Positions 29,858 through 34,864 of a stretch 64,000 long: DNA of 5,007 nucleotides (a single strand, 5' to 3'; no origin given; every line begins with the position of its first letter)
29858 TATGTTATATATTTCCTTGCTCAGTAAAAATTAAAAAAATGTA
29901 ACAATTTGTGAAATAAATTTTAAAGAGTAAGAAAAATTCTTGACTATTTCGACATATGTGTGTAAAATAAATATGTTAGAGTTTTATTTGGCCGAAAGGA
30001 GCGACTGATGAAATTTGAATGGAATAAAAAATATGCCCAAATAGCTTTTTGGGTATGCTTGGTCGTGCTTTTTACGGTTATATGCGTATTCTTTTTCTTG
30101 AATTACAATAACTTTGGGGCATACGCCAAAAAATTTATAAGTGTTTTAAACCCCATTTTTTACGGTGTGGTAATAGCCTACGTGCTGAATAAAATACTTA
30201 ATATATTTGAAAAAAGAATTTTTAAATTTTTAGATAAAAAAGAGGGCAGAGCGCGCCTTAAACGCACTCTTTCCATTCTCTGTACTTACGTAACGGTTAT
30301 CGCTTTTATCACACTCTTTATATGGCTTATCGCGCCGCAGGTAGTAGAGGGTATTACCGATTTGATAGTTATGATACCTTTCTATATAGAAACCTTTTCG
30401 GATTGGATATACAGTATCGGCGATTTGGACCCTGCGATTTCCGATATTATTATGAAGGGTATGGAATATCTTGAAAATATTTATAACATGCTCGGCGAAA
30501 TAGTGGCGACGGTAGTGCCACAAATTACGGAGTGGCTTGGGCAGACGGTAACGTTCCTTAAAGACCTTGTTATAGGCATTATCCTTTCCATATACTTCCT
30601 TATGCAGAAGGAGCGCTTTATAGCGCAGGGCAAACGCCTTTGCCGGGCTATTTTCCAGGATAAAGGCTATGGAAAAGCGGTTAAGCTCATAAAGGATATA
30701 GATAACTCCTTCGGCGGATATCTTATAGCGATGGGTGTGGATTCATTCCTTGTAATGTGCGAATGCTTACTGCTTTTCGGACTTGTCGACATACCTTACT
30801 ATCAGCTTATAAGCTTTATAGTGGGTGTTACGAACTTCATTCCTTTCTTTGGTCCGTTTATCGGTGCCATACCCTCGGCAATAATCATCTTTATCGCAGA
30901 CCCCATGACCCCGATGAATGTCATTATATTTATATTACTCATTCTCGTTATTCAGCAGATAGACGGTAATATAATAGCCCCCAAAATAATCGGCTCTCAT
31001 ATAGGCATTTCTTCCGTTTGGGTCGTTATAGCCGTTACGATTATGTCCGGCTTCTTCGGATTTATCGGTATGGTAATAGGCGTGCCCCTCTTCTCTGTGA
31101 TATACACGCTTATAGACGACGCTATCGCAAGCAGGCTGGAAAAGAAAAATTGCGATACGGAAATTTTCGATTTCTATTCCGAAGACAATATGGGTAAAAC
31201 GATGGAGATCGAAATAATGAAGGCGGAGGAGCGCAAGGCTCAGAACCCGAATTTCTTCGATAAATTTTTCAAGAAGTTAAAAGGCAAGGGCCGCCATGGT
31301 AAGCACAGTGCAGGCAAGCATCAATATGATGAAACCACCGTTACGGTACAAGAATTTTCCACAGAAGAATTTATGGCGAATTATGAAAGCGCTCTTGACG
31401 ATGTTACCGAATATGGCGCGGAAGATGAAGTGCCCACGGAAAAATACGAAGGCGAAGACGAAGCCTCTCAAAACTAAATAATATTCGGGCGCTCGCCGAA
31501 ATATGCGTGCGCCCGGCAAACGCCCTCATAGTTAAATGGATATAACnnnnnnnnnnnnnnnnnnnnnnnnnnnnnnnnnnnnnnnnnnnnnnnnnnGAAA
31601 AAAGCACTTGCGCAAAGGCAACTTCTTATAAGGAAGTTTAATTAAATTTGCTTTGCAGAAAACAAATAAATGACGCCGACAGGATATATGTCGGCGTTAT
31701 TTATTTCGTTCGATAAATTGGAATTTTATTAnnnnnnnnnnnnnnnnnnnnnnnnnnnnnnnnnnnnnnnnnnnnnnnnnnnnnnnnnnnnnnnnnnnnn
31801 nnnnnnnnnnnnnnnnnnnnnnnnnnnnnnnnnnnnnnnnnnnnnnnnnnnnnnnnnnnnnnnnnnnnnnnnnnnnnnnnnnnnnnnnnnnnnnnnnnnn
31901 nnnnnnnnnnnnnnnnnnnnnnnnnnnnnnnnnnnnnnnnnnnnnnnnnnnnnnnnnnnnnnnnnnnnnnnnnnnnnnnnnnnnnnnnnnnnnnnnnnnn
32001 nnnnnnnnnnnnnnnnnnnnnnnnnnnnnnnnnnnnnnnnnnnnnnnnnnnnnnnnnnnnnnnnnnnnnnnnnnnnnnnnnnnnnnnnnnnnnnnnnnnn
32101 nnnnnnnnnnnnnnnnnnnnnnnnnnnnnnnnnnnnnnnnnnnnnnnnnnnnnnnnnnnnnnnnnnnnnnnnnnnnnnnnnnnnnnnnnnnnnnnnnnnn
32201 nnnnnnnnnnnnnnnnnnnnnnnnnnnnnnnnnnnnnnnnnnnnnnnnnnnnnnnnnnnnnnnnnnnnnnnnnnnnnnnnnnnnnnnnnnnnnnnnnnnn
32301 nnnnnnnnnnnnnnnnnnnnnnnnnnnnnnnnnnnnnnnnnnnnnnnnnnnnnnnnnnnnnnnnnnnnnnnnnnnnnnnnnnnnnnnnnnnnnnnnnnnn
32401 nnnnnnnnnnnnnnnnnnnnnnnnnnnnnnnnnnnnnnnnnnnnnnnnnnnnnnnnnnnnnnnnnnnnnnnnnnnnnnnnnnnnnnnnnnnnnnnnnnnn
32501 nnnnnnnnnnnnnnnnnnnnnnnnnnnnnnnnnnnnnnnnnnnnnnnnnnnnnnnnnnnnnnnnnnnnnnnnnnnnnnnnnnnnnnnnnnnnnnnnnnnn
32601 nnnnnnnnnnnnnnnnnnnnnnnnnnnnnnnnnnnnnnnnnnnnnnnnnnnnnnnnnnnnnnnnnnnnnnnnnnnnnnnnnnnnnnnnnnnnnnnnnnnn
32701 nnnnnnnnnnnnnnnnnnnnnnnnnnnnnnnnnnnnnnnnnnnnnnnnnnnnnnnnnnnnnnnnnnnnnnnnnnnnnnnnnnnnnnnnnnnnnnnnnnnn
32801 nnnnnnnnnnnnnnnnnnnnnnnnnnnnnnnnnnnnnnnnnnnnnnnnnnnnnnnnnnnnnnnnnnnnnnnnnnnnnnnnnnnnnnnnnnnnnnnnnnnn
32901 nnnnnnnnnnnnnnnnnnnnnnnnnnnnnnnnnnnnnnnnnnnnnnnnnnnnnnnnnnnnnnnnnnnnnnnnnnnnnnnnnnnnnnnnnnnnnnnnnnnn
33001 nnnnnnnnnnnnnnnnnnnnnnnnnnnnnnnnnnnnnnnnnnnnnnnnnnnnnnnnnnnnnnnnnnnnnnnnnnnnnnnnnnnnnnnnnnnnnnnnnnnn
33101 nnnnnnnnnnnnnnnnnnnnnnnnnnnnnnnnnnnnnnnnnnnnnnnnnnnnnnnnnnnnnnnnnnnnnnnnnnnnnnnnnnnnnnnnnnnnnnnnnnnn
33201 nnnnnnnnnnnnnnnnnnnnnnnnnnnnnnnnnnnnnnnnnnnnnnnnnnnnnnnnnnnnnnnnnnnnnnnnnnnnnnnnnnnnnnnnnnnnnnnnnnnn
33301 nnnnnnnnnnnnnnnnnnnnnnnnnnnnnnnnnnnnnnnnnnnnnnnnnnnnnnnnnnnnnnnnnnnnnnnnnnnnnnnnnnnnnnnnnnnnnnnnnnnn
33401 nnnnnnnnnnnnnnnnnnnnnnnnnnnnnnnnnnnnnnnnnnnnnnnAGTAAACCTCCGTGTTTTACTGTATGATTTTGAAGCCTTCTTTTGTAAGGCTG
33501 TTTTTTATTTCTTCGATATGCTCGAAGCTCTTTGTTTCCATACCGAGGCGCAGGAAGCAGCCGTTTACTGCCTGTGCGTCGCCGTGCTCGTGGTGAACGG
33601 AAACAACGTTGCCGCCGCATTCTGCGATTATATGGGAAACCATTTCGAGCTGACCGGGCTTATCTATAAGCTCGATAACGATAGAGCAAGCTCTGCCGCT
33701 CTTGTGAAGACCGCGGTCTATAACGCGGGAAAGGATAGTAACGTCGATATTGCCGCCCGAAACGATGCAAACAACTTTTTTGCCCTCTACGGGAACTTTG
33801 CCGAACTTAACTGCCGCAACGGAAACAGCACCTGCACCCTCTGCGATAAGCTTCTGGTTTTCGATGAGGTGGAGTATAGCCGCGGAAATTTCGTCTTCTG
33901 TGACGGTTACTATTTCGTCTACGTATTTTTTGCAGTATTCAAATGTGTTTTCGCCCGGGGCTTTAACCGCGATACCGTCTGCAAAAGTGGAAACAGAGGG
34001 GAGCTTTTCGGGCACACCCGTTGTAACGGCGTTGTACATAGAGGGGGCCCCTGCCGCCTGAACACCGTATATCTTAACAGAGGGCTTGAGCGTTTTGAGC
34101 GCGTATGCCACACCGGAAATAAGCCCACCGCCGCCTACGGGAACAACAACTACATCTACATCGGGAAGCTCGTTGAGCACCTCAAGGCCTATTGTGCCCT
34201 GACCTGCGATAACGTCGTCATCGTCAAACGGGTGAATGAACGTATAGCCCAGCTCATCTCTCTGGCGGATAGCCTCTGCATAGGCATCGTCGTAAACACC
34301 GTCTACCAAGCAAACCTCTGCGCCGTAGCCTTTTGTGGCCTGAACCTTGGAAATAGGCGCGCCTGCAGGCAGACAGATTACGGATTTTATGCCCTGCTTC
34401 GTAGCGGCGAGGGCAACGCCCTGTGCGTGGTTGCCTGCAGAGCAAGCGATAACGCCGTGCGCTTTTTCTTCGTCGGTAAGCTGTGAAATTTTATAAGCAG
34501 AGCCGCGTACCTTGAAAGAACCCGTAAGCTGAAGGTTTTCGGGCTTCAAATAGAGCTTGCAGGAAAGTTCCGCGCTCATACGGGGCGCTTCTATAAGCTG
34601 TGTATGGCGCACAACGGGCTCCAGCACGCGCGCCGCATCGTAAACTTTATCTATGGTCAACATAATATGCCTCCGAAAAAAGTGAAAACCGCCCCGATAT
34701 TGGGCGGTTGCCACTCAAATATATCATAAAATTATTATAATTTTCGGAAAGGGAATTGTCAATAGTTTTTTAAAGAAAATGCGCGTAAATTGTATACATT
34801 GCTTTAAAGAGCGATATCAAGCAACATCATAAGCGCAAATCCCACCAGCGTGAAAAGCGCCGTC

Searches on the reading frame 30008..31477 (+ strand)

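Call 63: search_protein_families(library=pfam, proteins=[window:30008-31477:+])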
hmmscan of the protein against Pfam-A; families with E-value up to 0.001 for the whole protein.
window:30008-31477:+ (489 aa): 1 family
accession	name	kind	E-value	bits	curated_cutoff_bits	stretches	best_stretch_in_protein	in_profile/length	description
PF01594.21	AI-2E_transport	-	3.8e-49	168.1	34.3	1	40-371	14-325/327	AI-2E family transporter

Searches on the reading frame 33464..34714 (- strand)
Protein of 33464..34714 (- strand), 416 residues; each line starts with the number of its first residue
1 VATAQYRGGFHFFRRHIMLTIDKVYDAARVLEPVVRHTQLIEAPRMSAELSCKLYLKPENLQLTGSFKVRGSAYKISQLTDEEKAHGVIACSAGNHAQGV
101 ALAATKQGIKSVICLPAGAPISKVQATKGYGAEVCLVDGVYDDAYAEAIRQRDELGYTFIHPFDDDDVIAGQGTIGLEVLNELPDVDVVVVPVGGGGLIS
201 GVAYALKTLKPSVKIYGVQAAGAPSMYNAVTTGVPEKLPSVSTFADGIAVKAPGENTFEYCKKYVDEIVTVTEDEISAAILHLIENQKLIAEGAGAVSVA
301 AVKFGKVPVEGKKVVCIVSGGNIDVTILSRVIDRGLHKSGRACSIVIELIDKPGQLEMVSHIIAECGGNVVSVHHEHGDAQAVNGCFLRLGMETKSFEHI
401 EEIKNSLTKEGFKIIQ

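Call 63: search_protein_families(library=pfam, proteins=[window:33464-34714:-])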
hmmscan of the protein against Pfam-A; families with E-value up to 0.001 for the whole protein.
window:33464-34714:- (416 aa): 2 families
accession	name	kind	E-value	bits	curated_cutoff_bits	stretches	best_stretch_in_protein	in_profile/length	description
PF00291.31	PALP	-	1.4e-88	297.5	35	1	33-320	3-295/295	Pyridoxal-phosphate dependent enzyme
PF13291.12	ACT_4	-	0.00099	20.2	27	0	344-408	8-70/80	ACT domain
